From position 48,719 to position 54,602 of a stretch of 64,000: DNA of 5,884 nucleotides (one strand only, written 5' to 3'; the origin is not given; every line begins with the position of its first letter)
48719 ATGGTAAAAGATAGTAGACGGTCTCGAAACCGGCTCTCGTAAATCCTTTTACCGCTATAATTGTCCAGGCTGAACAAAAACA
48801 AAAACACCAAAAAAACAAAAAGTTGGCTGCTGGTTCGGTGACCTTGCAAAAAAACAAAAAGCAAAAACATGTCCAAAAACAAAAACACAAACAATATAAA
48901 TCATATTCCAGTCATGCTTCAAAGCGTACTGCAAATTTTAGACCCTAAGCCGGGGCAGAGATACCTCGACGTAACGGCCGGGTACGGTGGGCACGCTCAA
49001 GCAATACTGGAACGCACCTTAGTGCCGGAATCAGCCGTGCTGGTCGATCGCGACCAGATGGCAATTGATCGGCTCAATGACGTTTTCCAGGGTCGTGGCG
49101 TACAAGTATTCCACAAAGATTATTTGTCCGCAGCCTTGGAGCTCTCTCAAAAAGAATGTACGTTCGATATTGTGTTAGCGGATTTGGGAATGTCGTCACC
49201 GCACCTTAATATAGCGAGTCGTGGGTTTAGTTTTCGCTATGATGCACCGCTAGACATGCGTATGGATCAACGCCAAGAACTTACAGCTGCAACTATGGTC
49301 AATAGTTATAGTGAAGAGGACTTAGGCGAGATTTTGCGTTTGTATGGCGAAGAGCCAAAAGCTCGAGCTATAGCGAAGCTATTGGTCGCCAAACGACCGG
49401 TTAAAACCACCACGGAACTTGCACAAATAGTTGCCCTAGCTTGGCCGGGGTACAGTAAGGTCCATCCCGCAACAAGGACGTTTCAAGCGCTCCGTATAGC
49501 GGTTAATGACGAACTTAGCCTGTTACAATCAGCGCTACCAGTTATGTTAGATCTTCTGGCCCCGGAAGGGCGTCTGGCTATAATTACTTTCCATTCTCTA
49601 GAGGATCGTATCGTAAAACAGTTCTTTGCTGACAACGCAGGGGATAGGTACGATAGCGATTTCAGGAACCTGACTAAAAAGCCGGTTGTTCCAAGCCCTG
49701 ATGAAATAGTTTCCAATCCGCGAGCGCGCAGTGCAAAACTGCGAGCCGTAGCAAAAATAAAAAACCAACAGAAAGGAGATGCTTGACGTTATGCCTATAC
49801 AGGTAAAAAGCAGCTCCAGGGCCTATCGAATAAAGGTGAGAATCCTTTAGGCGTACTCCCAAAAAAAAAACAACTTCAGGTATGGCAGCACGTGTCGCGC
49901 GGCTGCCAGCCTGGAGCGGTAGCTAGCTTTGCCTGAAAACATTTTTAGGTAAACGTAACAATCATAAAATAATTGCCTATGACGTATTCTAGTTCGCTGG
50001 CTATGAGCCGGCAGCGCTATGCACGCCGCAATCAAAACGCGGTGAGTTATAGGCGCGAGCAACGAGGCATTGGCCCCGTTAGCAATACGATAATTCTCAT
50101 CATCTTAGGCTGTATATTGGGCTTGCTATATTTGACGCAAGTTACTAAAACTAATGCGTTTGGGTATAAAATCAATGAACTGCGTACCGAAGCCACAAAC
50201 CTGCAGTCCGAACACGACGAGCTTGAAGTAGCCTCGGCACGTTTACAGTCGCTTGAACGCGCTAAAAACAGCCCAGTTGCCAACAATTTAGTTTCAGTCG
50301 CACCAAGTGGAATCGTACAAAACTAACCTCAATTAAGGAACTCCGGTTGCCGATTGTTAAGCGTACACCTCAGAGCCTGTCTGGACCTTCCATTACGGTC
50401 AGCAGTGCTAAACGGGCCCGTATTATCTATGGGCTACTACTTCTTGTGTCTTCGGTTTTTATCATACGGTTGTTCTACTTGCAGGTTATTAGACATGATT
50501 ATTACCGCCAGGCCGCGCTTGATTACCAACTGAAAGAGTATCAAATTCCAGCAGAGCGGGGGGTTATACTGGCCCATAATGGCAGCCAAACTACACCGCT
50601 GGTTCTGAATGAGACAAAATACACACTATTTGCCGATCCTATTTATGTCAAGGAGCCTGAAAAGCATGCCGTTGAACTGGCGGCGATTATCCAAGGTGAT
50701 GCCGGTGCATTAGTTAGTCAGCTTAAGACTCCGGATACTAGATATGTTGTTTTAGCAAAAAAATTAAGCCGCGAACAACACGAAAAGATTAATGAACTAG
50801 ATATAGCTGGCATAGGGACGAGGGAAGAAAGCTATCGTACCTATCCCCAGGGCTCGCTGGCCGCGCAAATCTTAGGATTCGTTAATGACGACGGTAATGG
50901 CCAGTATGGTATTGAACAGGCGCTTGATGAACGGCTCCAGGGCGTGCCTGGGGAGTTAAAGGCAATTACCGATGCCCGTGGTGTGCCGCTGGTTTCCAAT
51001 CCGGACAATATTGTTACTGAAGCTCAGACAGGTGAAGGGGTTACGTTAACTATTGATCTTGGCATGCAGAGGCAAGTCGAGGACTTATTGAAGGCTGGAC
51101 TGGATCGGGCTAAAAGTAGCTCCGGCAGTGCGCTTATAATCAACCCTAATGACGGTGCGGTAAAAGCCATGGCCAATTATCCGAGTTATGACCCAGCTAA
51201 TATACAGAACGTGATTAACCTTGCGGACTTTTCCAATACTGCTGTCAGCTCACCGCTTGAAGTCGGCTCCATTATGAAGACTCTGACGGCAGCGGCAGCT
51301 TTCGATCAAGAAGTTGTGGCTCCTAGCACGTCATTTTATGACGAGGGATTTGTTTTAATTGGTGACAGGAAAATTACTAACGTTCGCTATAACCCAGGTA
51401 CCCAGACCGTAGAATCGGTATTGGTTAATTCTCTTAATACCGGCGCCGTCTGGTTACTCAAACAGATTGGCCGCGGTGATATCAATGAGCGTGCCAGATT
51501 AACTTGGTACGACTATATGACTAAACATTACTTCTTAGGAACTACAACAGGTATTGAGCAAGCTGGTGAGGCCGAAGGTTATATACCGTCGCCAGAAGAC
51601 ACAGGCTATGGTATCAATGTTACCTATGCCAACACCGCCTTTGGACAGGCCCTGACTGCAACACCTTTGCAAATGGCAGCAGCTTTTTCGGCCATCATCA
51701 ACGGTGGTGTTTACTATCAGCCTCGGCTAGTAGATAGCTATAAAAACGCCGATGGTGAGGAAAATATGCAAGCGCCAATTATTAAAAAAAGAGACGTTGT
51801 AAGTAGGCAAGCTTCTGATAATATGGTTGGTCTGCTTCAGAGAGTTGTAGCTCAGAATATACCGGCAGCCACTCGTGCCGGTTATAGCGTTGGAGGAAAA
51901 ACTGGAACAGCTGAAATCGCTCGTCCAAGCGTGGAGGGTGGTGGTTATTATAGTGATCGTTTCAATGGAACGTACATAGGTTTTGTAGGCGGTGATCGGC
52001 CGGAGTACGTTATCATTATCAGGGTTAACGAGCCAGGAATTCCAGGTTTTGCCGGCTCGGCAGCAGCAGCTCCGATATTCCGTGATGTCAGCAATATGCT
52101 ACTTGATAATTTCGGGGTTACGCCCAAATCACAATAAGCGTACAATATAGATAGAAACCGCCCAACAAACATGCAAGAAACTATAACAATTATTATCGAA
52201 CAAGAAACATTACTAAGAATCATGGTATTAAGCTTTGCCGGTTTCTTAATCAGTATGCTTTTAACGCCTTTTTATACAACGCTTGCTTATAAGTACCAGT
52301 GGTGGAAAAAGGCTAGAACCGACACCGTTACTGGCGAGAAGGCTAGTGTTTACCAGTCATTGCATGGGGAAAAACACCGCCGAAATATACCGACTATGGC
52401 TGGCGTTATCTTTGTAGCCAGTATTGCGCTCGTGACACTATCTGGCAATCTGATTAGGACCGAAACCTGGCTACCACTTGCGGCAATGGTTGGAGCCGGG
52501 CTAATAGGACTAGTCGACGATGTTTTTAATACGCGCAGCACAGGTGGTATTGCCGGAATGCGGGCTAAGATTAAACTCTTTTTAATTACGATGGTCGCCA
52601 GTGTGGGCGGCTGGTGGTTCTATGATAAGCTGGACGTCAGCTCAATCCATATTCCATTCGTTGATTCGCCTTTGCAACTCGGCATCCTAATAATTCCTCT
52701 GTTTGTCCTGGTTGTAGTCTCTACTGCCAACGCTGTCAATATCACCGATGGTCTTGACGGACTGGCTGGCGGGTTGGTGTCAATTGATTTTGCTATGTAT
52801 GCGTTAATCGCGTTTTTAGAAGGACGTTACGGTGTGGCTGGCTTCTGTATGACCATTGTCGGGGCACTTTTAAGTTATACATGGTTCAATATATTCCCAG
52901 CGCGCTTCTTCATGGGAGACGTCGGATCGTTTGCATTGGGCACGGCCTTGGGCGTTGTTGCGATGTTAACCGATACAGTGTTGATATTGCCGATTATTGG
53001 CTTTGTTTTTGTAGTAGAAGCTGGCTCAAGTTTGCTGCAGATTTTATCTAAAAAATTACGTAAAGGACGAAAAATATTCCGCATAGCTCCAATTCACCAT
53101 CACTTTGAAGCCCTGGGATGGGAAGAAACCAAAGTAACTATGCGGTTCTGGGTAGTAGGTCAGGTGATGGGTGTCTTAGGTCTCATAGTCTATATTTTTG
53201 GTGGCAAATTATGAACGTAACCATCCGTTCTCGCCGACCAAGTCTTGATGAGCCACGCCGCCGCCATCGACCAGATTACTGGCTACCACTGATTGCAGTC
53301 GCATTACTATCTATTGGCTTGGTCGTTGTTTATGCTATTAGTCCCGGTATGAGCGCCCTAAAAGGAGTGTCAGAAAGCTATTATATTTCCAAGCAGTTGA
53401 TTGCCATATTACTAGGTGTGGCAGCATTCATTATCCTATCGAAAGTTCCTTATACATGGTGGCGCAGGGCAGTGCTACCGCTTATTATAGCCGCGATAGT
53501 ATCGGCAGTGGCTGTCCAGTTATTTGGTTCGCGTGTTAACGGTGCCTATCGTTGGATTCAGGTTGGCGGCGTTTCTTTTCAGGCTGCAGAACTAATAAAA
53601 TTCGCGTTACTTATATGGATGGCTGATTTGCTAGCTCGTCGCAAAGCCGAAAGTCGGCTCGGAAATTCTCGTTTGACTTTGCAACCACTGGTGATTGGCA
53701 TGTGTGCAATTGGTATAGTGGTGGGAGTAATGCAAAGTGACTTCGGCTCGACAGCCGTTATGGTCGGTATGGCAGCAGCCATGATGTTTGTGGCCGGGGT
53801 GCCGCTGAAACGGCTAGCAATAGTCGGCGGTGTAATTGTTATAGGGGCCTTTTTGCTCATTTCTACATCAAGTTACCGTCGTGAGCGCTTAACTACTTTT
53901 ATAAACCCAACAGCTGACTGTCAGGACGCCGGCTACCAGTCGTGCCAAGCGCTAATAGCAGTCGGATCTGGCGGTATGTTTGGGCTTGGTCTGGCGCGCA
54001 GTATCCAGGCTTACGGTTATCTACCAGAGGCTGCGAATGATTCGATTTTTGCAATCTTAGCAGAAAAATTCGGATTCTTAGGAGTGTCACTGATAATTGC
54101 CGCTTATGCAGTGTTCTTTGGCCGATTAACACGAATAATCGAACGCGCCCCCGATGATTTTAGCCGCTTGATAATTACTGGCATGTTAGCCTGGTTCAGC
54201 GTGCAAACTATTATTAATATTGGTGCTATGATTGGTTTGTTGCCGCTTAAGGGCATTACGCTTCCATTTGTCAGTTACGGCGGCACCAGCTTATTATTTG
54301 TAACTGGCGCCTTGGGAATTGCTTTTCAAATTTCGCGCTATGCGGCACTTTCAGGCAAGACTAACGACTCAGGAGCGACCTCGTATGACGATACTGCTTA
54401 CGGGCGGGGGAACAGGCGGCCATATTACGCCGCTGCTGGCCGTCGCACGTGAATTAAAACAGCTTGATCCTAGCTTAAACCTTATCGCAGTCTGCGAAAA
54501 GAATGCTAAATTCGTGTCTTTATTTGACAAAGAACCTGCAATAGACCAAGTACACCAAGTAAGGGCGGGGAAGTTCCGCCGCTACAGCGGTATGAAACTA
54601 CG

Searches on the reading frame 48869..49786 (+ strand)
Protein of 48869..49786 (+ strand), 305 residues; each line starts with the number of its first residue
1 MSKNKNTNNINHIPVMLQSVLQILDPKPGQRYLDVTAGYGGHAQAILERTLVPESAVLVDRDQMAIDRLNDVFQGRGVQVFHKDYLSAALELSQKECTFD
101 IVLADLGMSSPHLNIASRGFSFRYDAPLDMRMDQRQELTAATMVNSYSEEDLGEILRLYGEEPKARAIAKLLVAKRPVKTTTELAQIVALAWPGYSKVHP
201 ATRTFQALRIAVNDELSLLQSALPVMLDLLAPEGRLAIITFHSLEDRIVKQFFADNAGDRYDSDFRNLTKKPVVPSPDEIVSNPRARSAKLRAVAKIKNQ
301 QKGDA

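Call 10: search_protein_families(library=pfam, proteins=[window:48869-49786:+])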
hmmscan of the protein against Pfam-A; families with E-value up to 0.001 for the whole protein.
window:48869-49786:+ (305 aa): 2 families
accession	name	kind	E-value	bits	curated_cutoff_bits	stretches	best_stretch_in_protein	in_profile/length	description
PF01795.25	Methyltransf_5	-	1.8e-93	313.9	27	1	10-296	2-308/309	MraW methylase family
PF01728.25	FtsJ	-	0.00093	19.6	24.1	0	23-110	18-103/181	FtsJ-like methyltransferase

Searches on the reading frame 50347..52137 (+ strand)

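Call 10: search_protein_families(library=pfam, proteins=[window:50347-52137:+])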
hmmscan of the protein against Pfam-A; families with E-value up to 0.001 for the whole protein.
window:50347-52137:+ (596 aa): 3 families
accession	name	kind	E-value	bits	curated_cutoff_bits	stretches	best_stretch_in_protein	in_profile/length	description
PF00905.27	Transpeptidase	-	1.9e-57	195.2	22.1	1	260-581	1-297/299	Penicillin binding protein transpeptidase domain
PF03717.20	PBP_dimer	-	1.3e-16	62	24.4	1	67-214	2-175/180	Penicillin-binding Protein dimerisation domain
PF21922.1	PBP_dimer_2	-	0.00026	21.6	27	1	163-200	24-60/83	Penicillin binding protein A dimerisation domain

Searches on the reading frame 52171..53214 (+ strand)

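Call 10: search_protein_families(library=pfam, proteins=[window:52171-53214:+])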
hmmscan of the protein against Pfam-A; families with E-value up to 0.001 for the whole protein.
window:52171-53214:+ (347 aa): 1 family
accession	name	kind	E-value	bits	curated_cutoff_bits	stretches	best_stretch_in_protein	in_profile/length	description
PF00953.26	Glycos_transf_4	-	1.4e-32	113.4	27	1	102-266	4-158/160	Glycosyl transferase family 4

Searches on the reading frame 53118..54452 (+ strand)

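Call 10: search_protein_families(library=pfam, proteins=[window:53118-54452:+])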
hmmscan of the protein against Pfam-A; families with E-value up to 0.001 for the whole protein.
window:53118-54452:+ (444 aa): 1 family
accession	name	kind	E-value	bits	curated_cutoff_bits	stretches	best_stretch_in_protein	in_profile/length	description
PF01098.24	FTSW_RODA_SPOVE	-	8.5e-91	305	26.4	1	56-409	3-354/356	Cell cycle protein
